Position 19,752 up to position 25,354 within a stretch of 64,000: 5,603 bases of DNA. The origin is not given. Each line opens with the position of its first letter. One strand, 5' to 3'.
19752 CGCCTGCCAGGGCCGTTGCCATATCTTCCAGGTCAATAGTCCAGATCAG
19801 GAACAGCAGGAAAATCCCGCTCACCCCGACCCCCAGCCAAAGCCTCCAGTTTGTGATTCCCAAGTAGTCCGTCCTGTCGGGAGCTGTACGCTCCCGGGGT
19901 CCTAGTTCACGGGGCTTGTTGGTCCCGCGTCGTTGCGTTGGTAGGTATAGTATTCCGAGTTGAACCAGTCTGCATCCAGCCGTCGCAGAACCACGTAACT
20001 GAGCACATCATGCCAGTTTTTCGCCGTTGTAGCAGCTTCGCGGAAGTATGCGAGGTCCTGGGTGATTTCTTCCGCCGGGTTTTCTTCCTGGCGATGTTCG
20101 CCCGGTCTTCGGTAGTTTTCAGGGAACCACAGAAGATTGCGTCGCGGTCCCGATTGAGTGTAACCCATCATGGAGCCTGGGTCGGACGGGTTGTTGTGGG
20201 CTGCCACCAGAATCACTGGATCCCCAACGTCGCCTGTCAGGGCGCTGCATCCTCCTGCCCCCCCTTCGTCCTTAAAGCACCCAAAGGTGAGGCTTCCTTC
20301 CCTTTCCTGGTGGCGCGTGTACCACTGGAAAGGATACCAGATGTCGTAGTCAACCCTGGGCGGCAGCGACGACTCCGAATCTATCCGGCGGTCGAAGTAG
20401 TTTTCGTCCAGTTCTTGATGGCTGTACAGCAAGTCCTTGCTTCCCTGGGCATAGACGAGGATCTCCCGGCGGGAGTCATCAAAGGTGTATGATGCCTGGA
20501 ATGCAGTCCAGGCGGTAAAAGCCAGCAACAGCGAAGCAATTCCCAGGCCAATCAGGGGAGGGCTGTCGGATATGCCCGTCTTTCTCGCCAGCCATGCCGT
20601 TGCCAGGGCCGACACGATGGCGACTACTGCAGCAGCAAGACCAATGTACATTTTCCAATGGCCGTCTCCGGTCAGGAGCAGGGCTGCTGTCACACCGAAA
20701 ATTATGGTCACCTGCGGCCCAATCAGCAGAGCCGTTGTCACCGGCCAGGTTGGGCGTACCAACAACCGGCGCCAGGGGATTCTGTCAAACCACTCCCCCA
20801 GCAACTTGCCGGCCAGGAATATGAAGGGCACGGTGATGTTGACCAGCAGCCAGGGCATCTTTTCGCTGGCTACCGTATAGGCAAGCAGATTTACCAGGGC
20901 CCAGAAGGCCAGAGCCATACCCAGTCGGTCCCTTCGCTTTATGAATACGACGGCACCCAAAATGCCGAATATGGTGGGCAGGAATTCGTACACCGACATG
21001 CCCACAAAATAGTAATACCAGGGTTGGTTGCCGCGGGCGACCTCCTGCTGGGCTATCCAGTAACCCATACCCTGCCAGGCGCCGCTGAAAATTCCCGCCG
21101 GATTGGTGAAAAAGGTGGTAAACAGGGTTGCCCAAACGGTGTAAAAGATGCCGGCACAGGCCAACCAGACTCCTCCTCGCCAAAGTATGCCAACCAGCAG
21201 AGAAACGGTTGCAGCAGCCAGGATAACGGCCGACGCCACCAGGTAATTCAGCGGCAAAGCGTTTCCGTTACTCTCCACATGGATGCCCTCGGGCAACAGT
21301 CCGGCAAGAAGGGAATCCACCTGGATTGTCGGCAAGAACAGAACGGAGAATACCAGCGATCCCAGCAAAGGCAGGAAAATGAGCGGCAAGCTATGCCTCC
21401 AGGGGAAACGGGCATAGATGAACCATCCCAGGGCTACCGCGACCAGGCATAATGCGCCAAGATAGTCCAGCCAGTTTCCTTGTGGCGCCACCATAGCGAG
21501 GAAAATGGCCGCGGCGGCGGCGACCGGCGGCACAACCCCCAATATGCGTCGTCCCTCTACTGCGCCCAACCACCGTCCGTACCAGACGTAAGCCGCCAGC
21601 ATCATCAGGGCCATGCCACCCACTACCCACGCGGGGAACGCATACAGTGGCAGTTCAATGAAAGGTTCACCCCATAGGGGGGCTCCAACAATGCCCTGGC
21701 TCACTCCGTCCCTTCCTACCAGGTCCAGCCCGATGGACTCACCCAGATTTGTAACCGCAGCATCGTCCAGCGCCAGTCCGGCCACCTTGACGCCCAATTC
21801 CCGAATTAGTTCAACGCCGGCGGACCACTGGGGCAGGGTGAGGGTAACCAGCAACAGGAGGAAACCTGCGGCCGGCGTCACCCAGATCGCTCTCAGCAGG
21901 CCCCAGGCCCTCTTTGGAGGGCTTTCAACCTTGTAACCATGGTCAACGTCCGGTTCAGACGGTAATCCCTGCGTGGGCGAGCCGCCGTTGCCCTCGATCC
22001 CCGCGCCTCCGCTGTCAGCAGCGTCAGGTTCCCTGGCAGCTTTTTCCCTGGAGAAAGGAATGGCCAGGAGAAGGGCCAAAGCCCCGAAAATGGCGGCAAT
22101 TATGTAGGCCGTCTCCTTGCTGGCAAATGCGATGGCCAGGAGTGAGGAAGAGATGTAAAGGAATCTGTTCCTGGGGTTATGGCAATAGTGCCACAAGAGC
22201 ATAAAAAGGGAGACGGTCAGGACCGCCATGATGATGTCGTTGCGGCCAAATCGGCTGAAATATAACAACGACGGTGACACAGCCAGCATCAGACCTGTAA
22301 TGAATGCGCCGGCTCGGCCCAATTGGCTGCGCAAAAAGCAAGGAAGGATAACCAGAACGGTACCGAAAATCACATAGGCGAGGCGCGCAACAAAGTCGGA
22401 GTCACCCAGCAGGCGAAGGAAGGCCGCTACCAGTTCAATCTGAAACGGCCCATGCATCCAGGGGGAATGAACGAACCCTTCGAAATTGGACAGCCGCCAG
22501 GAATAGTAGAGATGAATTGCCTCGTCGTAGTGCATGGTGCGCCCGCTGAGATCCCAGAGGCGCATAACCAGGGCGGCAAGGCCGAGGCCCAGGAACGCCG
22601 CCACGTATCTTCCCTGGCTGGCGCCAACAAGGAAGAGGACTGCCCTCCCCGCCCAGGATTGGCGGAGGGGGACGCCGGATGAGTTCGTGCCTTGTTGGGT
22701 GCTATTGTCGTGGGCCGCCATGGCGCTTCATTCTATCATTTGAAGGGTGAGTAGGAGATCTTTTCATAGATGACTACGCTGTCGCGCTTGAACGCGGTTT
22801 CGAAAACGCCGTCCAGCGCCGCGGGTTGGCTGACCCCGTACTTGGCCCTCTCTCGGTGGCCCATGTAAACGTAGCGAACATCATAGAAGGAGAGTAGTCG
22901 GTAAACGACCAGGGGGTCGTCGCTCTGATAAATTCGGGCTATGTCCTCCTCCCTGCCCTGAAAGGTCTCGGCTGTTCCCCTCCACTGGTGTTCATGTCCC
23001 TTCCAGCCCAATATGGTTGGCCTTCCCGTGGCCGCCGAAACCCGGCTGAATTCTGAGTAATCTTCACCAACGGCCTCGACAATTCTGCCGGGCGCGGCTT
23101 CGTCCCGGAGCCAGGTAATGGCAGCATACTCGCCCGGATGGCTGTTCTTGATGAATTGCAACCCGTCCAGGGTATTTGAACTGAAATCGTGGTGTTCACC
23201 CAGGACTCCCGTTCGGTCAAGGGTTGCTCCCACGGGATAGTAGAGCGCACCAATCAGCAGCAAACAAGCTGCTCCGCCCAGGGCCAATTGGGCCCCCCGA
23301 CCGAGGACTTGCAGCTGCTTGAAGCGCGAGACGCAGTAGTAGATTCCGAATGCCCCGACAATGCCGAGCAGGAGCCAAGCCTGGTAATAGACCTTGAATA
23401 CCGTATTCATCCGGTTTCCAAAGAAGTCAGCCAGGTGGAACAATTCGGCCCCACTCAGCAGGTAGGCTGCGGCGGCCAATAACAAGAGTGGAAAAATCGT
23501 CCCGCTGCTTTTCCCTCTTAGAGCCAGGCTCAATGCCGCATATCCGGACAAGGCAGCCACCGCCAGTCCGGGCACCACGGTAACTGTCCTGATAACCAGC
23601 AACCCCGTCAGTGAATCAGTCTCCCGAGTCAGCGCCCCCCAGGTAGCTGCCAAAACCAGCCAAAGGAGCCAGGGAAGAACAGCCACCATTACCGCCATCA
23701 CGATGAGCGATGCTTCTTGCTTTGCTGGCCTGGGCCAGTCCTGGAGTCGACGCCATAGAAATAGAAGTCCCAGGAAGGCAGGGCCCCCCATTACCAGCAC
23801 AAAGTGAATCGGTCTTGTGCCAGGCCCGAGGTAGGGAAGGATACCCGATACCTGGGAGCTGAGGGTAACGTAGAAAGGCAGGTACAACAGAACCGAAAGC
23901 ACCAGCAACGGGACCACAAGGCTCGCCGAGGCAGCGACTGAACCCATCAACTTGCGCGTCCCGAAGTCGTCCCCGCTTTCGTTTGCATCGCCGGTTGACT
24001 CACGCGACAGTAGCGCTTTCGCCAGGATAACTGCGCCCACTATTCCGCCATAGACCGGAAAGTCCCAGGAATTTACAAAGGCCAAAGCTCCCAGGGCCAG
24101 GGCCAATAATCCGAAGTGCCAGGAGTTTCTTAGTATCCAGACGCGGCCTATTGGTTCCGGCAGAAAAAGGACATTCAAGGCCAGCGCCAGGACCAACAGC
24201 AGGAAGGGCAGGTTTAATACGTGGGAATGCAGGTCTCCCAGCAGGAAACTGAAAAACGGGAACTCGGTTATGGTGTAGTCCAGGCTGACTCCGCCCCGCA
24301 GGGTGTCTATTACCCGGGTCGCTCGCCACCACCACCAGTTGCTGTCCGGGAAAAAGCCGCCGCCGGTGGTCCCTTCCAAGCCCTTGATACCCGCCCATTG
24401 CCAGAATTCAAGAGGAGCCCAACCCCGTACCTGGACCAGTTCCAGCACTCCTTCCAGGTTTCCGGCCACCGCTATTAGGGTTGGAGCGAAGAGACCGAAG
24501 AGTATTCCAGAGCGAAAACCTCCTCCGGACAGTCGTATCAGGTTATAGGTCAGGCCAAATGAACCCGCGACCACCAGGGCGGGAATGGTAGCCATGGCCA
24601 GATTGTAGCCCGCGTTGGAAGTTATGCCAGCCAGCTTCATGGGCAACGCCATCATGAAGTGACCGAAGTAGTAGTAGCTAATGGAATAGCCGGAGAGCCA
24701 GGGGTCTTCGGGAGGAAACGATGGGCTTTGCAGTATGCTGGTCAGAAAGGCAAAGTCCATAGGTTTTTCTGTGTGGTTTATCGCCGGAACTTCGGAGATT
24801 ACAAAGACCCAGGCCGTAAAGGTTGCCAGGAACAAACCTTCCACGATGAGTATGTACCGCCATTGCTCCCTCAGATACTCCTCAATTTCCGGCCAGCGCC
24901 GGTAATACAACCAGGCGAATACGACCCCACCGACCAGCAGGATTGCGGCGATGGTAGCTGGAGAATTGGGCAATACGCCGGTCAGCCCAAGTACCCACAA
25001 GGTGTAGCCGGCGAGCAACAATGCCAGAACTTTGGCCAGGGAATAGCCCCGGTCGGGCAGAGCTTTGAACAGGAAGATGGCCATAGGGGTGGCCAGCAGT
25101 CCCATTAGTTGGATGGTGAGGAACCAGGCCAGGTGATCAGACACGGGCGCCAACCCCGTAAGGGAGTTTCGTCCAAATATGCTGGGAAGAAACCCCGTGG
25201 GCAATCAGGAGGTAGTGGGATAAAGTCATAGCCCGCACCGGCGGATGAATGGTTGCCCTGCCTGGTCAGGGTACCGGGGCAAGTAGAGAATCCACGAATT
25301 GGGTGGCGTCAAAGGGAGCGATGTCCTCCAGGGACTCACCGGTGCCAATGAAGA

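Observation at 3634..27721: Three UGA-recoded thiol-oxidoreductase genes within 24 kb: a Sec-rich redox proteome invisible to ordinary ORF calling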

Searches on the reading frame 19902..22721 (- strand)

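Call 15: search_protein_families(library=pfam, proteins=[window:19902-22721:-], max_evalue=0.0001)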
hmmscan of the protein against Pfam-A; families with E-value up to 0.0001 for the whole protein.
window:19902-22721:- (939 aa): 1 family
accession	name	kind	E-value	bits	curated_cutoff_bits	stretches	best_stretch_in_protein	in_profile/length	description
PF13231.12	PMT_2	-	1.3e-10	42.2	26.1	1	91-220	3-131/160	Dolichyl-phosphate-mannose-protein mannosyltransferase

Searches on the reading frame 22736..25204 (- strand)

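Call 15: search_protein_families(library=pfam, proteins=[window:22736-25204:-], max_evalue=0.0001)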
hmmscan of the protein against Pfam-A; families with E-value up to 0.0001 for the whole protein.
window:22736-25204:- (822 aa): 1 family
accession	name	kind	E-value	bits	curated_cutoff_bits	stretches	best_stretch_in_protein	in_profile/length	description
PF10060.15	DUF2298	-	3.6e-115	386.1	27.8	1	64-613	1-488/488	Uncharacterized membrane protein (DUF2298)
